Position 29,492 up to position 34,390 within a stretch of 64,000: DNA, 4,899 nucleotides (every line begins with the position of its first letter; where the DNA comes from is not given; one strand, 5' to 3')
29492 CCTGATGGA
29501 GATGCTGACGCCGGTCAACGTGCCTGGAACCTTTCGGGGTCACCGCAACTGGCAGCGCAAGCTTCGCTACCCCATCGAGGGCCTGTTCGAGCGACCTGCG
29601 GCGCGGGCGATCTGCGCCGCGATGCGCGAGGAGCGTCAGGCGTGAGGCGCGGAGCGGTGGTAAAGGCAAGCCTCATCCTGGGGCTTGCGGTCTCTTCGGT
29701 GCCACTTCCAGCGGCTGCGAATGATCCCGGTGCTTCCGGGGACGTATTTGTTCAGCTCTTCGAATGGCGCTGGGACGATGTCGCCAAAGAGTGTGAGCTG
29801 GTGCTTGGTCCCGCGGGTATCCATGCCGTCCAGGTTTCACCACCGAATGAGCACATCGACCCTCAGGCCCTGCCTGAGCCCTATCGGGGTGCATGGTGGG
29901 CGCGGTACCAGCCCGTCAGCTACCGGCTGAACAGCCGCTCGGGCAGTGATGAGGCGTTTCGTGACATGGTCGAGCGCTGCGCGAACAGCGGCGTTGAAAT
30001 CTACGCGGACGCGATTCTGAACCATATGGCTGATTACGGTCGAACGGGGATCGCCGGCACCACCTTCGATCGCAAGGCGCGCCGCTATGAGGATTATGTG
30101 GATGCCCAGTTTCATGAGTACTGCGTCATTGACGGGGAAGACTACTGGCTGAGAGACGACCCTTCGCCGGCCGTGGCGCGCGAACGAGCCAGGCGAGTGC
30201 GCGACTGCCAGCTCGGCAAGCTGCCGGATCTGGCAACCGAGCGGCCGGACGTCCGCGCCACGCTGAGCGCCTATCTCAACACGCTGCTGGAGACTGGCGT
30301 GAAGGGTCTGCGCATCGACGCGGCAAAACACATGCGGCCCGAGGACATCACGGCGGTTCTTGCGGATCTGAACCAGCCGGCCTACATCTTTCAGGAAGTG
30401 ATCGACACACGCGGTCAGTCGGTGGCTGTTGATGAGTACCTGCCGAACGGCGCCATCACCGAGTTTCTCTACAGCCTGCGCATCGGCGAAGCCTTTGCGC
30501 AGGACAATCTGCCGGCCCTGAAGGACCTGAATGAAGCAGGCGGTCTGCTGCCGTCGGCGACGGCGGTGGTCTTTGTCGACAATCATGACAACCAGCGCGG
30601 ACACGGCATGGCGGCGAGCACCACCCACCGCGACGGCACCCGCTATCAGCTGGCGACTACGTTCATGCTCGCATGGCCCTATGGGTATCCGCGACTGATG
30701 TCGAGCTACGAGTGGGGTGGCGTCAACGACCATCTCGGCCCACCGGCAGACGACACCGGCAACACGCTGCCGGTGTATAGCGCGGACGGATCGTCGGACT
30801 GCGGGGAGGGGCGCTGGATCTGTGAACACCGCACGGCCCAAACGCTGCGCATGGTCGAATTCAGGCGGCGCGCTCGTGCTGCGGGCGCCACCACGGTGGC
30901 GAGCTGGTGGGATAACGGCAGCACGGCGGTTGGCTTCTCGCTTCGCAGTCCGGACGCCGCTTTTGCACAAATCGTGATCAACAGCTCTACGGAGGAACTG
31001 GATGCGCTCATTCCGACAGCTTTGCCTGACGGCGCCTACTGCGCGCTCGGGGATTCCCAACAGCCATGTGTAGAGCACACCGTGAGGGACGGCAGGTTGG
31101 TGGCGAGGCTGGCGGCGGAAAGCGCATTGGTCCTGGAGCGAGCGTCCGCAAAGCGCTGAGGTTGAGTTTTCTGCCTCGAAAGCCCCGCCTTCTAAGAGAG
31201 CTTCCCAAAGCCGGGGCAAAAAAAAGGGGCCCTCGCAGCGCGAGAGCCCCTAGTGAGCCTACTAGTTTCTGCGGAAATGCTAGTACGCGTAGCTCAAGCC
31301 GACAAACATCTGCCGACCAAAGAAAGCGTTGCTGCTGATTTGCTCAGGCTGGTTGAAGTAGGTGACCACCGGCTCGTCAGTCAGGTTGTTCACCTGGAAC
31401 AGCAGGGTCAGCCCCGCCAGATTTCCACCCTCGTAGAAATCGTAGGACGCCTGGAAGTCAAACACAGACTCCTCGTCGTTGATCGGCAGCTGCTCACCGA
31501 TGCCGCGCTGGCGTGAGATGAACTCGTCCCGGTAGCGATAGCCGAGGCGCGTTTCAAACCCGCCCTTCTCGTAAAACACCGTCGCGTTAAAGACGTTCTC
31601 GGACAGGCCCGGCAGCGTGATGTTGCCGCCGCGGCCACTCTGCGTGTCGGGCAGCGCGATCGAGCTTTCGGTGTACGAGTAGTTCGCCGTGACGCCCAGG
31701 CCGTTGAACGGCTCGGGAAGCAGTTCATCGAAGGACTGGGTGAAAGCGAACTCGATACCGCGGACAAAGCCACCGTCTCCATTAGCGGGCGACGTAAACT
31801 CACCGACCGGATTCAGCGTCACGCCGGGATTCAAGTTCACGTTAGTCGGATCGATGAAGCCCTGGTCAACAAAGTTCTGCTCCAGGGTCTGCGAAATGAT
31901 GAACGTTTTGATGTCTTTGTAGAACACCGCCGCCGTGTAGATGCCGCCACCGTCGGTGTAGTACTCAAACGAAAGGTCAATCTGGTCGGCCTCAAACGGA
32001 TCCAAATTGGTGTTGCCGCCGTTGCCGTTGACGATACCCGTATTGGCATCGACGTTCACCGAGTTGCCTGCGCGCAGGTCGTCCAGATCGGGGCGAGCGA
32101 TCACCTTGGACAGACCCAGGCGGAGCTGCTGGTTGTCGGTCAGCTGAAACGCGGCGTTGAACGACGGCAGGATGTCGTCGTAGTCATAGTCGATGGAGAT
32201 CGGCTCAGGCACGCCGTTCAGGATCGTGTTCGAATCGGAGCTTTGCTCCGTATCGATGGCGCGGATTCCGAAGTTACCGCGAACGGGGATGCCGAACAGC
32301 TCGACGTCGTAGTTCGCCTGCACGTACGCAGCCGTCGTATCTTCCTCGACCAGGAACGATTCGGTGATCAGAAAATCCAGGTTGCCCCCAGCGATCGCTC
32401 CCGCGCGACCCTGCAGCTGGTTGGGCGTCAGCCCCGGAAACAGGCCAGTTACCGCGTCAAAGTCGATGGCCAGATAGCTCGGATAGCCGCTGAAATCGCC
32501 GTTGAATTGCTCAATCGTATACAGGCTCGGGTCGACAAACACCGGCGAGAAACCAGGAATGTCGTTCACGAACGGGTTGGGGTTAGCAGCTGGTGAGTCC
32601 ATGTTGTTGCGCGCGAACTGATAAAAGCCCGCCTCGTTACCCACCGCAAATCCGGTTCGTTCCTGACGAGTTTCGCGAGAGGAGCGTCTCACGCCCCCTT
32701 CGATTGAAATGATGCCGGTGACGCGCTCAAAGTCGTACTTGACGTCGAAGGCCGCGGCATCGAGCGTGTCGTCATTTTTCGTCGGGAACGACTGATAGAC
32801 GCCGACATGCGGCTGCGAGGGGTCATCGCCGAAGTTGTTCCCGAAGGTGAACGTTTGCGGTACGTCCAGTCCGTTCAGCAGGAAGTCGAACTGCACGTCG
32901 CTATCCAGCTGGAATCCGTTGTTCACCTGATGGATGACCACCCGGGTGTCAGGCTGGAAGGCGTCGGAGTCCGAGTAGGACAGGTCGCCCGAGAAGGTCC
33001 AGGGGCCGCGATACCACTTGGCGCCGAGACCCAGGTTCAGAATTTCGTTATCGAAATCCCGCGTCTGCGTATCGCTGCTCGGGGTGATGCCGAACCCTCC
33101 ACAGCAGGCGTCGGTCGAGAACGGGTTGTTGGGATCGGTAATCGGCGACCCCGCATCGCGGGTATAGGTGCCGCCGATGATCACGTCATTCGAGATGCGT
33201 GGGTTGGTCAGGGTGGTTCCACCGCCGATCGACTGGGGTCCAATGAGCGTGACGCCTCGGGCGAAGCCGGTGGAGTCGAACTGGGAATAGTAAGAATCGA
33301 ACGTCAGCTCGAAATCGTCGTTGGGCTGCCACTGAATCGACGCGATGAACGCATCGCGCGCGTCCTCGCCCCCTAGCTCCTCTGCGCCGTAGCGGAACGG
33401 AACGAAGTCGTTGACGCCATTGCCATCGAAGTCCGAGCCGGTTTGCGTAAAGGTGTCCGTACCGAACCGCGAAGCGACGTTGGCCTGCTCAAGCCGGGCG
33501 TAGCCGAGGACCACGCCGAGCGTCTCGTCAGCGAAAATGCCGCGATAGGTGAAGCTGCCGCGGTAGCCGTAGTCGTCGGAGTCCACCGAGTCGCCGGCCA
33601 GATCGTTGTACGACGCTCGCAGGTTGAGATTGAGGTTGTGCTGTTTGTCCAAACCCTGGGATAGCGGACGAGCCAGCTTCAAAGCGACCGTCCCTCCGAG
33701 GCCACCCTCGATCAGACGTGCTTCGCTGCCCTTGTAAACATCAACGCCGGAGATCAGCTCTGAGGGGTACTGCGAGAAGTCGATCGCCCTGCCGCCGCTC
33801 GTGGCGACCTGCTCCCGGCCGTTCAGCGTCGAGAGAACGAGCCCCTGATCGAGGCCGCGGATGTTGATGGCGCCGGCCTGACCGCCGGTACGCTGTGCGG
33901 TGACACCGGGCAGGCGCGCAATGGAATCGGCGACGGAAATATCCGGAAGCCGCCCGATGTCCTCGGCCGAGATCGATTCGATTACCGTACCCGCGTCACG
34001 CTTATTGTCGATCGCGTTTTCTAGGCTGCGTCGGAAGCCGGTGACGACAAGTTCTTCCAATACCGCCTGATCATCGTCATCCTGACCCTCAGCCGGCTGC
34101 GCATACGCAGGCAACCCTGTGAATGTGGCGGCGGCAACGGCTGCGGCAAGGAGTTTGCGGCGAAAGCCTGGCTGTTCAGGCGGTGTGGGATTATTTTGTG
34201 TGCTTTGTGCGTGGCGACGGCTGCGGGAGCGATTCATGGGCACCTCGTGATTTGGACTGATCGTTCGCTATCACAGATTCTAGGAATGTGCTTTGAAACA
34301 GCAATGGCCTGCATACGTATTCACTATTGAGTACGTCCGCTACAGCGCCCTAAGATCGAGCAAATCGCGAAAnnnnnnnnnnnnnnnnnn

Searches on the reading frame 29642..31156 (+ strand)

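Call 12: search_protein_families(library=pfam, proteins=[window:29642-31156:+], max_evalue=0.001)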
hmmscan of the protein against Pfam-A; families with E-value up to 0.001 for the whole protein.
window:29642-31156:+ (505 aa): 1 family
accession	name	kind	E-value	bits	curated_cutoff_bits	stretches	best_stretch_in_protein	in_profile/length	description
PF00128.31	Alpha-amylase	-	5.1e-13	49.5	22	1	96-232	59-195/446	Alpha amylase, catalytic domain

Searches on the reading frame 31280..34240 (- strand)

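Call 12: search_protein_families(library=pfam, proteins=[window:31280-34240:-], max_evalue=0.001)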
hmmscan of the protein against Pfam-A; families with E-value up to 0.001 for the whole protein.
window:31280-34240:- (986 aa): 3 families
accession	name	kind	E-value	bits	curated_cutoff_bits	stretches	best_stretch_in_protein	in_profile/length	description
PF00593.30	TonB_dep_Rec_b-barrel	-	7.7e-33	115.4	27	1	445-953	9-436/436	TonB dependent receptor-like, beta-barrel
PF07715.20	Plug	-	8e-17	62.1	23.9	1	80-183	2-106/107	TonB-dependent Receptor Plug Domain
PF14905.12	OMP_b-brl_3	-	3.9e-13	49.7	27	1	625-958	104-378/408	Outer membrane protein beta-barrel family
